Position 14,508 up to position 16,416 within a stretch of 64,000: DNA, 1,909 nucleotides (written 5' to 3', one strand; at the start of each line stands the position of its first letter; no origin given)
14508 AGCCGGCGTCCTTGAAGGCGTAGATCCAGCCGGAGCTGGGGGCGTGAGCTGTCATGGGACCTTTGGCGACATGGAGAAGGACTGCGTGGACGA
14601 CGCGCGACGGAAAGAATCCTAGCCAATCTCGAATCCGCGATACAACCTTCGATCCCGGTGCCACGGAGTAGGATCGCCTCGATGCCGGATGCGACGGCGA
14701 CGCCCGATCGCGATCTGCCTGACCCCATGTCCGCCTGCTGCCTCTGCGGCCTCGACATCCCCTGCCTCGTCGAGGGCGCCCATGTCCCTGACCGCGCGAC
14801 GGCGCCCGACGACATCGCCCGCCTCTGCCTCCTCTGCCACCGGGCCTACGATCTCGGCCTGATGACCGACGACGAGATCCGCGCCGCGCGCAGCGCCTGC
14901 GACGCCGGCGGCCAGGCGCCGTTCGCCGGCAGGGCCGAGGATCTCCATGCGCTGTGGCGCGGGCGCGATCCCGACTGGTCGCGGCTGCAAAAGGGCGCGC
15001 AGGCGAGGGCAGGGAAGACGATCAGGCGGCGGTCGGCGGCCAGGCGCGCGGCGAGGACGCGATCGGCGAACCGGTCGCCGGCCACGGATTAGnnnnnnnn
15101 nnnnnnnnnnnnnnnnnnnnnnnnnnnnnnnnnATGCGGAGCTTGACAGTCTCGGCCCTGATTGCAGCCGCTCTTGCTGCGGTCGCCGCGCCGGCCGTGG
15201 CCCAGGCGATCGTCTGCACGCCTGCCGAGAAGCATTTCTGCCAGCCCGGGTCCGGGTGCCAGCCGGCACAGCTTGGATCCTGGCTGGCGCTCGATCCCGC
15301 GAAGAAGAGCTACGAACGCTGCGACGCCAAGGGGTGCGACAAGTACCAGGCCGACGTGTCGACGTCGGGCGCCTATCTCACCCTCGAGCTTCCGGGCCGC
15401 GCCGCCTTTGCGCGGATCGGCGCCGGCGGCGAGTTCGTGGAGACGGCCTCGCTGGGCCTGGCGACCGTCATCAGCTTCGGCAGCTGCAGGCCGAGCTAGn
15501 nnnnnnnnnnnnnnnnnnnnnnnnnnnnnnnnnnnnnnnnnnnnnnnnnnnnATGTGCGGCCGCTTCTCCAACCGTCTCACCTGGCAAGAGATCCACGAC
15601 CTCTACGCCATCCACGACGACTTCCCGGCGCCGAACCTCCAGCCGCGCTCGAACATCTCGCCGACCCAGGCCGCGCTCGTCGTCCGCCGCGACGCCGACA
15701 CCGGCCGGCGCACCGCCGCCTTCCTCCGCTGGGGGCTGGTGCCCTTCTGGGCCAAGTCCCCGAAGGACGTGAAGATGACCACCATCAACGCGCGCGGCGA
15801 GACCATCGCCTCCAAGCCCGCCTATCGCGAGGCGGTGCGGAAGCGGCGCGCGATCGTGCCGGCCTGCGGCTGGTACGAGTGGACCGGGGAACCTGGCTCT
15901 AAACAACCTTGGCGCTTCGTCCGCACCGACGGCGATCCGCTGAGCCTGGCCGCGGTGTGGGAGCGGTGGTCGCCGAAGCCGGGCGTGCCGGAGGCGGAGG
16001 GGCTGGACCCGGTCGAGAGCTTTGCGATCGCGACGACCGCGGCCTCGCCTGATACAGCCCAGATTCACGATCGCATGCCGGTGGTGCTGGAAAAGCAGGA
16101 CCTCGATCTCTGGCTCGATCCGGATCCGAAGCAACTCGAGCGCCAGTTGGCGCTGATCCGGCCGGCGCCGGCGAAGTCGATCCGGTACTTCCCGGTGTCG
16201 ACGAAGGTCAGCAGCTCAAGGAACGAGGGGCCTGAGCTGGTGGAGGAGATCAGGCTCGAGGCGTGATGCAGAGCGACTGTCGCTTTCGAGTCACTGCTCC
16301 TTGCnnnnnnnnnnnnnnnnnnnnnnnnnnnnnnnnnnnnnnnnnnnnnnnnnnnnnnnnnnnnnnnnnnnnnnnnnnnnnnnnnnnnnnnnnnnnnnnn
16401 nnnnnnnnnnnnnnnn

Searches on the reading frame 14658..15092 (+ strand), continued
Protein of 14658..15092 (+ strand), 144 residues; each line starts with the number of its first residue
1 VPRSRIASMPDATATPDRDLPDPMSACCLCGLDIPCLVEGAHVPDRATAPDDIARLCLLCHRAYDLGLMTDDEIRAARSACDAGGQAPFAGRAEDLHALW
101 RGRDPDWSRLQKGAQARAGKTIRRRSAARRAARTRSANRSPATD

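Call 89: get_annotated_region(hit=H1, flank=4000)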
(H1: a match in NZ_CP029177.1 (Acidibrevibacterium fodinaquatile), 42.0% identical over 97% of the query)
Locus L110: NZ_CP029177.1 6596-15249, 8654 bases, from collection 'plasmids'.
description: Acidibrevibacterium fodinaquatile strain G45-3 plasmid unnamed1, complete sequence
organism: Acidibrevibacterium fodinaquatile (NCBI taxid 1969806)
taxonomy: Bacteria; Pseudomonadota; Alphaproteobacteria; Rhodospirillales; Acetobacteraceae; Acidibrevibacterium; Acidibrevibacterium fodinaquatile
host: -; source: cell culture,acidic mine water; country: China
typing (MOB-suite, as given by PLSDB): non-mobilizable
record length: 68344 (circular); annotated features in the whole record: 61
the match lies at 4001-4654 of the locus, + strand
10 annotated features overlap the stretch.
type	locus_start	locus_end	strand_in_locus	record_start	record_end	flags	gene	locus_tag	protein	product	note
CDS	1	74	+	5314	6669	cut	-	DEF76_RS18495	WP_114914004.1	hypothetical protein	-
CDS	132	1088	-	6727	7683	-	-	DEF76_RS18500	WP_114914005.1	recombinase family protein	GO:0006310 - DNA recombination [Evidence IEA]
CDS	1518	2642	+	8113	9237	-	-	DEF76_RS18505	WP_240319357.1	hypothetical protein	-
CDS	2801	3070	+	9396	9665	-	-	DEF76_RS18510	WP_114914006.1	WGR domain-containing protein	-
CDS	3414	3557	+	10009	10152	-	-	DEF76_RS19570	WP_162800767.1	hypothetical protein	-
CDS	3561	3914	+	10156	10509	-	-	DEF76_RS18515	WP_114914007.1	hypothetical protein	-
CDS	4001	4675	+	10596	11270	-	-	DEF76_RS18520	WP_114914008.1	SOS response-associated peptidase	GO:0018142 - obsolete protein-DNA covalent cross-linking [Evidence IEA]; GO:0009432 - SOS response [Evidence IEA]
CDS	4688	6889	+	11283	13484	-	-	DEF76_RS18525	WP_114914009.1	ATP-dependent RecD-like DNA helicase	-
CDS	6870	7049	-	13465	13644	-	-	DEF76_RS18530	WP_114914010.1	hypothetical protein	-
CDS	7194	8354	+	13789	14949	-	-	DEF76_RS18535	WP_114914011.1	serine hydrolase domain-containing protein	-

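Call 90: get_annotated_region(hit=H7, flank=4000)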
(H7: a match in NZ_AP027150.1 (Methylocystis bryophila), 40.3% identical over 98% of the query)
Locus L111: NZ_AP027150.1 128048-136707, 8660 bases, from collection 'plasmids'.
description: Methylocystis bryophila strain DSM 21852 plasmid pDSM21852-1, complete sequence
organism: Methylocystis bryophila (NCBI taxid 655015)
taxonomy: Bacteria; Pseudomonadota; Alphaproteobacteria; Hyphomicrobiales; Methylocystaceae; Methylocystis; Methylocystis bryophila
host: -; source: -; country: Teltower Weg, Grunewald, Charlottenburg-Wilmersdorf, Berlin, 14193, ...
typing (MOB-suite, as given by PLSDB): non-mobilizable; replicon rep_cluster_86
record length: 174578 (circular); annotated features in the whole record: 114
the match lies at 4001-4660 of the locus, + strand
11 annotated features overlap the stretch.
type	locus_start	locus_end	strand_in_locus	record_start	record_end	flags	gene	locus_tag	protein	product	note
CDS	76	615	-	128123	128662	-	-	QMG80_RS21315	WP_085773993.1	hypothetical protein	-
CDS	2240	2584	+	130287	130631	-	-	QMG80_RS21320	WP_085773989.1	single-stranded DNA-binding protein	-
CDS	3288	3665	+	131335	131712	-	-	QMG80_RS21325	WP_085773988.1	single-stranded DNA-binding protein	-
CDS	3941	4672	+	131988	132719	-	-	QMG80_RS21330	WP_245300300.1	SOS response-associated peptidase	GO:0018142 - obsolete protein-DNA covalent cross-linking [Evidence IEA]; GO:0009432 - SOS response [Evidence IEA]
CDS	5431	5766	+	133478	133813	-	-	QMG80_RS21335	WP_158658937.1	hypothetical protein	-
CDS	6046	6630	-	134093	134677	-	-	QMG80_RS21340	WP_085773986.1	Fic family protein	-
CDS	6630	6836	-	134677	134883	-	-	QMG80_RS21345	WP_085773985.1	hypothetical protein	-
CDS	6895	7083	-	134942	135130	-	-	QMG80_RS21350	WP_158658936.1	DUF6290 family protein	-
CDS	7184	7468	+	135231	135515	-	-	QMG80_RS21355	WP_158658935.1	multiubiquitin domain-containing protein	-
CDS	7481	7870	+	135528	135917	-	-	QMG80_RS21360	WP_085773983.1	E2/UBC family protein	-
CDS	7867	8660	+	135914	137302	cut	-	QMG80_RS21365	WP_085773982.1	ThiF family adenylyltransferase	-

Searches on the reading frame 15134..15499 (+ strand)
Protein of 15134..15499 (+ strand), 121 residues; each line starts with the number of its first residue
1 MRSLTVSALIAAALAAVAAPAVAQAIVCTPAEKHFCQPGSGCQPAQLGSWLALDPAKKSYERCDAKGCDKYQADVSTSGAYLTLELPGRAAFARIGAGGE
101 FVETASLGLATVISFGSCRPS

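Call 8: search_protein_families(library=pfam, proteins=[window:15134-15499:+], max_evalue=0.01)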
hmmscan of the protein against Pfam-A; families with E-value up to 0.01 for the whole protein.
window:15134-15499:+ (121 aa): 0 families

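Call 21: list_cluster_members(proteins=[P0001, window:15134-15499:+, window:15553-16266:+, window:16305-17459:-, window:17644-18945:-, window:18935-19273:-, window:19509-20945:-, window:20942-21289:-, L004:16799-17260:-, L004:9102-9881:-])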
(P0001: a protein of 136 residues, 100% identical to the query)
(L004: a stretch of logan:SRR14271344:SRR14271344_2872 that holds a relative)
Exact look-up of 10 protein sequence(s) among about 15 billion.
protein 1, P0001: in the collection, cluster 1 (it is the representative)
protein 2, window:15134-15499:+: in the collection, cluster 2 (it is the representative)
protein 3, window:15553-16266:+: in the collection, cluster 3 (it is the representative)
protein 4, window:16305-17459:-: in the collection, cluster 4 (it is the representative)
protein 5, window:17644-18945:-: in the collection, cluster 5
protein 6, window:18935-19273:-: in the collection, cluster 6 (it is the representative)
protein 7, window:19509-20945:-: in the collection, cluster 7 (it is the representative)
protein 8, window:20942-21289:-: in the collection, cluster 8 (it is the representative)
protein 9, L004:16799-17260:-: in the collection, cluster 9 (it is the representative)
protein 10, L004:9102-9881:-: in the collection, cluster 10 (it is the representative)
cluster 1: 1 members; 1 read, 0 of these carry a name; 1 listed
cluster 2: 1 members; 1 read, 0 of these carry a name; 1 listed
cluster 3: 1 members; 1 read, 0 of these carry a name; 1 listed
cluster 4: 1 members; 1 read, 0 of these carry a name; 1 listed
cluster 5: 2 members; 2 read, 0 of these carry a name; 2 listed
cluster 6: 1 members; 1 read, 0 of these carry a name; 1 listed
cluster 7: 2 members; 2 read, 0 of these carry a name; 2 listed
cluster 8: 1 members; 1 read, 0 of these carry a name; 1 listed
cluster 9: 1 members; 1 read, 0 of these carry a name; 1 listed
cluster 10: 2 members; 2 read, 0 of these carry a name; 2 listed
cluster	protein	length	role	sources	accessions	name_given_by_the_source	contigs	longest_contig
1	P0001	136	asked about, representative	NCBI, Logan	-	-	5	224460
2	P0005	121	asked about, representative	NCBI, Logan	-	-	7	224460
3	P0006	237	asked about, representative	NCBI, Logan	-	-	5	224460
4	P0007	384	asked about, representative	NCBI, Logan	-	-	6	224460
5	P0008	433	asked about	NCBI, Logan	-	-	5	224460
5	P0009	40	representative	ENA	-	-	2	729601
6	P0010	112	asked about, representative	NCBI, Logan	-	-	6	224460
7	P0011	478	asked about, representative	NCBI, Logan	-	-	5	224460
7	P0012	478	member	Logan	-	-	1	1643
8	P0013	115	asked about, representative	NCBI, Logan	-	-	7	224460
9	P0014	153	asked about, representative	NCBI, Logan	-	-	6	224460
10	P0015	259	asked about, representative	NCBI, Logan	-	-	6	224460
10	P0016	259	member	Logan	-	-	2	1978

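Call 29: search_protein_families(library=pfam, proteins=[P0015, P0005], max_evalue=10)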
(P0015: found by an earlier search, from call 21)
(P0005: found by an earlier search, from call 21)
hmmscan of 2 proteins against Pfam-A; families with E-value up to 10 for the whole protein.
P0015 (259 aa): 0 families

P0005 (121 aa): 2 families
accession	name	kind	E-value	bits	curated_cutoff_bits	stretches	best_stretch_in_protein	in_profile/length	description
PF13663.11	DUF4148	-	0.22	12.4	27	1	1-35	1-32/62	Domain of unknown function (DUF4148)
PF23993.1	DUF7311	-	7.5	7.6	27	0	6-25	6-25/150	Domain of unknown function (DUF7311)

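Call 30: search_protein_families(library=padloc, proteins=[P0015, P0005, P0006, P0007, P0008, P0010, P0011, P0013, P0014], max_evalue=0.01)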
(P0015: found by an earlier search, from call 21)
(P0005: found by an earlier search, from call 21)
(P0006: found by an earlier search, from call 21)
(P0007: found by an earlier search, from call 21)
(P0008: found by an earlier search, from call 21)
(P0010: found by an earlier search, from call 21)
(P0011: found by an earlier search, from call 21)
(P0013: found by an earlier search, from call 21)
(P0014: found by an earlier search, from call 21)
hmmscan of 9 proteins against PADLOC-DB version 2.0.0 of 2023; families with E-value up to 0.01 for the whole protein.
P0015 (259 aa): 0 families

P0005 (121 aa): 0 families

P0006 (237 aa): 0 families

P0007 (384 aa): 1 family
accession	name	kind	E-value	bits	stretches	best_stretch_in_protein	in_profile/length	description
PDLC04140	mad8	-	0.0029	15.2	0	28-50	24-46/314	mads_8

P0008 (433 aa): 5 families
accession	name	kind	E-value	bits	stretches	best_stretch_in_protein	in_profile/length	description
PDLC04342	PDC-M03A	-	7.6e-09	33.5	1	186-362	20-208/299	-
PDLC04340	PDC-M03A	-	2e-08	32.1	1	186-358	18-181/280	-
PDLC04339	PDC-M03A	-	3.5e-06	24.6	1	303-362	133-192/293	-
PDLC04345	PDC-M03A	-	7e-05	20.2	1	191-354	23-199/302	-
PDLC04344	PDC-M03A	-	0.00073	17.1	1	311-352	154-196/305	-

P0010 (112 aa): 5 families
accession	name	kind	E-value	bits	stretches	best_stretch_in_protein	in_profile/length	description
PDLC03947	RmrA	-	0.0002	18.3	1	19-65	9-55/383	-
PDLC04142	capH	-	0.00032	19.7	1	20-72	5-57/103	capH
PDLC02926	HTH_VI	-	0.0009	17.5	1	22-60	2-40/92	-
PDLC03665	Control_protein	-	0.0014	16.9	1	23-59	10-47/77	control protein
PDLC03949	RmrA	-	0.0069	13.3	1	26-61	7-42/363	-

P0011 (478 aa): 3 families
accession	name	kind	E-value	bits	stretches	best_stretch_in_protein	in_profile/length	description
PDLC04339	PDC-M03A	-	9.4e-06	23.2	1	319-360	135-175/293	-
PDLC04340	PDC-M03A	-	9.9e-06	23.2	1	319-361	128-169/280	-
PDLC04342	PDC-M03A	-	0.001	16.7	1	325-359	155-190/299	-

P0013 (115 aa): 1 family
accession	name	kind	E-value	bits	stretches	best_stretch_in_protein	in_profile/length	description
PDLC02926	HTH_VI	-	0.0042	15.3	1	12-53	2-43/92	-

P0014 (153 aa): 0 families

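Call 70: search_protein_families(library=ncbifam, proteins=[P0015, P0005, P0006, P0007, P0008, P0010, P0011, P0013, P0014], max_evalue=0.001)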
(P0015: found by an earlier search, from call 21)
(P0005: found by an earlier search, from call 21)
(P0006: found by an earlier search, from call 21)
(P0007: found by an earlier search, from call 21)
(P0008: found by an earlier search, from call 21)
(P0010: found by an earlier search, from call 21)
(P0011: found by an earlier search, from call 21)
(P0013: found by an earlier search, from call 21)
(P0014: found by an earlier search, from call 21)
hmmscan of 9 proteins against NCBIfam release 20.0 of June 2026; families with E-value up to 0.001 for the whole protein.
P0015 (259 aa): 0 families

P0005 (121 aa): 0 families

P0006 (237 aa): 1 family
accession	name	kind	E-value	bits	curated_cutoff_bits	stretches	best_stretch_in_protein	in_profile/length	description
NF007413.0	PRK09951.1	subfamily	3e-26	92.2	349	1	1-232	1-221/222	hypothetical protein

P0007 (384 aa): 0 families

P0008 (433 aa): 1 family
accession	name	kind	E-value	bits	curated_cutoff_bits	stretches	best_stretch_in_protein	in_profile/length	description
NF007297.0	PRK09775.1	equivalog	3.6e-13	49.1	401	1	168-348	189-373/446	type II toxin-antitoxin system HipA family toxin YjjJ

P0010 (112 aa): 4 families
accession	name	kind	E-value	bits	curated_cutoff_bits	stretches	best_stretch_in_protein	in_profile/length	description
TIGR03070.1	couple_hipB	subfamily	3.4e-10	39.7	71.65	1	21-75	2-56/58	type II toxin-antitoxin system Y4mF family antitoxin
NF006015.0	PRK08154.1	subfamily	1.1e-05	24.8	204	1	15-84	24-91/314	anaerobic benzoate catabolism transcriptional regulator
NF007408.0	PRK09943.1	equivalog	5.6e-05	22.8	211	1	21-77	7-63/185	HTH-type transcriptional regulator PuuR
NF008109.0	PRK10856.1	equivalog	0.00084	19.1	208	1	19-64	12-57/334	cytoskeleton protein RodZ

P0011 (478 aa): 2 families
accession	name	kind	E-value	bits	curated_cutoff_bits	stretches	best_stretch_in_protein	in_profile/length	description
TIGR03071.1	couple_hipA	domain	4.8e-22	78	27.8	1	30-119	11-101/101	HipA N-terminal domain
NF007297.0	PRK09775.1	equivalog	1.2e-06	27.5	401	1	210-376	249-386/446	type II toxin-antitoxin system HipA family toxin YjjJ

P0013 (115 aa): 2 families
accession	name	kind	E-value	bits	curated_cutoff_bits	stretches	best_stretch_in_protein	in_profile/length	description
TIGR03070.1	couple_hipB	subfamily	7.4e-18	64.3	71.65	1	11-67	2-58/58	type II toxin-antitoxin system Y4mF family antitoxin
NF006015.0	PRK08154.1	subfamily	1.9e-05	24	204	1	11-82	30-101/314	anaerobic benzoate catabolism transcriptional regulator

P0014 (153 aa): 3 families
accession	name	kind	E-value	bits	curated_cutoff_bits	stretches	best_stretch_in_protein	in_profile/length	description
NF007621.2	PRK10276.1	subfamily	2.1e-41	140.6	110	1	38-151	2-115/115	translesion error-prone DNA polymerase V autoproteolytic subunit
TIGR00498.1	lexA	equivalog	7.2e-18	64.9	110.95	1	38-152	88-201/203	transcriptional repressor LexA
NF051876.1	transXXX_HumD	equivalog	5.5e-17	61.9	120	1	39-150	2-115/129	HumD family translesion DNA polymerase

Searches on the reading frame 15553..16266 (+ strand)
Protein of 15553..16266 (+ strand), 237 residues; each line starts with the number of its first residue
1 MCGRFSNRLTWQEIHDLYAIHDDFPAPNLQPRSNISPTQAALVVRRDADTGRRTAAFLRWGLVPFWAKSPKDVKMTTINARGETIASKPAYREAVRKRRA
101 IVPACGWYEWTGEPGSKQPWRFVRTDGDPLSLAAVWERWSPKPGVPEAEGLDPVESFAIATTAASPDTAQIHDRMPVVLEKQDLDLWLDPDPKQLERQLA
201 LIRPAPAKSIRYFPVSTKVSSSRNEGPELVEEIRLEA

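Call 8: search_protein_families(library=pfam, proteins=[window:15553-16266:+], max_evalue=0.01)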
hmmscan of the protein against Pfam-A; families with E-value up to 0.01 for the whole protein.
window:15553-16266:+ (237 aa): 1 family
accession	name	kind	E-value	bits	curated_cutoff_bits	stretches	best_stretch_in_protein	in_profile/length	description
PF02586.19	SRAP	-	8.4e-65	218.7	27.1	1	1-221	1-213/214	SOS response associated peptidase (SRAP)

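Call 29: search_protein_families(library=pfam, proteins=[P0015, P0005], max_evalue=10)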
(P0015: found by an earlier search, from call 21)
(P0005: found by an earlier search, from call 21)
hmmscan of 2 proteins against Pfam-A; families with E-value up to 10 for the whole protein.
P0015 (259 aa): 0 families

P0005 (121 aa): 2 families
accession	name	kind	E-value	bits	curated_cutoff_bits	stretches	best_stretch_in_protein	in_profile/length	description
PF13663.11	DUF4148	-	0.22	12.4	27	1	1-35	1-32/62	Domain of unknown function (DUF4148)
PF23993.1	DUF7311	-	7.5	7.6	27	0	6-25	6-25/150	Domain of unknown function (DUF7311)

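Call 30: search_protein_families(library=padloc, proteins=[P0015, P0005, P0006, P0007, P0008, P0010, P0011, P0013, P0014], max_evalue=0.01)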
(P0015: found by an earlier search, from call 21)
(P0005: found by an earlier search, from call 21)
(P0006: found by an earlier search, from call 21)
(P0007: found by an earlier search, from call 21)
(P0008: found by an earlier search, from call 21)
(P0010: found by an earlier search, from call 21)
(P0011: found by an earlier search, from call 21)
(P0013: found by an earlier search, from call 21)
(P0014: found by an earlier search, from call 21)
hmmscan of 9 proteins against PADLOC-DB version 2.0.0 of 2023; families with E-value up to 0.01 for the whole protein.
P0015 (259 aa): 0 families

P0005 (121 aa): 0 families

P0006 (237 aa): 0 families

P0007 (384 aa): 1 family
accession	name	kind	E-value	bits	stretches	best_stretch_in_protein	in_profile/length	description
PDLC04140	mad8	-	0.0029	15.2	0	28-50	24-46/314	mads_8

P0008 (433 aa): 5 families
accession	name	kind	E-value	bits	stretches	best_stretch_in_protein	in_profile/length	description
PDLC04342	PDC-M03A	-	7.6e-09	33.5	1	186-362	20-208/299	-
PDLC04340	PDC-M03A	-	2e-08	32.1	1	186-358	18-181/280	-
PDLC04339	PDC-M03A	-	3.5e-06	24.6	1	303-362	133-192/293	-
PDLC04345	PDC-M03A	-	7e-05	20.2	1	191-354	23-199/302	-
PDLC04344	PDC-M03A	-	0.00073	17.1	1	311-352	154-196/305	-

P0010 (112 aa): 5 families
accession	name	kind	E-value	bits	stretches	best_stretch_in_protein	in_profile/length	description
PDLC03947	RmrA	-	0.0002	18.3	1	19-65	9-55/383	-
PDLC04142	capH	-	0.00032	19.7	1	20-72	5-57/103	capH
PDLC02926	HTH_VI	-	0.0009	17.5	1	22-60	2-40/92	-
PDLC03665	Control_protein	-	0.0014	16.9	1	23-59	10-47/77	control protein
PDLC03949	RmrA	-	0.0069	13.3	1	26-61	7-42/363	-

P0011 (478 aa): 3 families
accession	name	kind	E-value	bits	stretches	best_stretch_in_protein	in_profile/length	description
PDLC04339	PDC-M03A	-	9.4e-06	23.2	1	319-360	135-175/293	-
PDLC04340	PDC-M03A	-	9.9e-06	23.2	1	319-361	128-169/280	-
PDLC04342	PDC-M03A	-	0.001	16.7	1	325-359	155-190/299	-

P0013 (115 aa): 1 family
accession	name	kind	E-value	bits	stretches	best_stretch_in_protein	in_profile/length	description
PDLC02926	HTH_VI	-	0.0042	15.3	1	12-53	2-43/92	-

P0014 (153 aa): 0 families

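Call 70: search_protein_families(library=ncbifam, proteins=[P0015, P0005, P0006, P0007, P0008, P0010, P0011, P0013, P0014], max_evalue=0.001)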
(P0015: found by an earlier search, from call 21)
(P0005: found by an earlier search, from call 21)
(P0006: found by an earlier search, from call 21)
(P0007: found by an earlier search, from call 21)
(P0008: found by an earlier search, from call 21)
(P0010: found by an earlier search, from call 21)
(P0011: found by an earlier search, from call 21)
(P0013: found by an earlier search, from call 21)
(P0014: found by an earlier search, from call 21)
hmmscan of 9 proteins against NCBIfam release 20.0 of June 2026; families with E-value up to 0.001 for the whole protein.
P0015 (259 aa): 0 families

P0005 (121 aa): 0 families

P0006 (237 aa): 1 family
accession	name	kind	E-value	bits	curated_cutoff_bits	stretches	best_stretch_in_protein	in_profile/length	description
NF007413.0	PRK09951.1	subfamily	3e-26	92.2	349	1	1-232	1-221/222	hypothetical protein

P0007 (384 aa): 0 families

P0008 (433 aa): 1 family
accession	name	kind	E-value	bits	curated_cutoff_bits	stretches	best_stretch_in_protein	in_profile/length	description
NF007297.0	PRK09775.1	equivalog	3.6e-13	49.1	401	1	168-348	189-373/446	type II toxin-antitoxin system HipA family toxin YjjJ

P0010 (112 aa): 4 families
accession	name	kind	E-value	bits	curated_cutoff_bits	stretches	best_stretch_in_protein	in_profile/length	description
TIGR03070.1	couple_hipB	subfamily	3.4e-10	39.7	71.65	1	21-75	2-56/58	type II toxin-antitoxin system Y4mF family antitoxin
NF006015.0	PRK08154.1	subfamily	1.1e-05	24.8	204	1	15-84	24-91/314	anaerobic benzoate catabolism transcriptional regulator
NF007408.0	PRK09943.1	equivalog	5.6e-05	22.8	211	1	21-77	7-63/185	HTH-type transcriptional regulator PuuR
NF008109.0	PRK10856.1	equivalog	0.00084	19.1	208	1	19-64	12-57/334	cytoskeleton protein RodZ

P0011 (478 aa): 2 families
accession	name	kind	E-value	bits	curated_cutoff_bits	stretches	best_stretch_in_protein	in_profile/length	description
TIGR03071.1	couple_hipA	domain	4.8e-22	78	27.8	1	30-119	11-101/101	HipA N-terminal domain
NF007297.0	PRK09775.1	equivalog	1.2e-06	27.5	401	1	210-376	249-386/446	type II toxin-antitoxin system HipA family toxin YjjJ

P0013 (115 aa): 2 families
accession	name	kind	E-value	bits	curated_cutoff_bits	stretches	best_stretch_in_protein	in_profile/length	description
TIGR03070.1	couple_hipB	subfamily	7.4e-18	64.3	71.65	1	11-67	2-58/58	type II toxin-antitoxin system Y4mF family antitoxin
NF006015.0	PRK08154.1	subfamily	1.9e-05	24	204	1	11-82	30-101/314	anaerobic benzoate catabolism transcriptional regulator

P0014 (153 aa): 3 families
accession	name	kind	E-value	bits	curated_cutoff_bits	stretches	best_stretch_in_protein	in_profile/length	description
NF007621.2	PRK10276.1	subfamily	2.1e-41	140.6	110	1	38-151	2-115/115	translesion error-prone DNA polymerase V autoproteolytic subunit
TIGR00498.1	lexA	equivalog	7.2e-18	64.9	110.95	1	38-152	88-201/203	transcriptional repressor LexA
NF051876.1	transXXX_HumD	equivalog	5.5e-17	61.9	120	1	39-150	2-115/129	HumD family translesion DNA polymerase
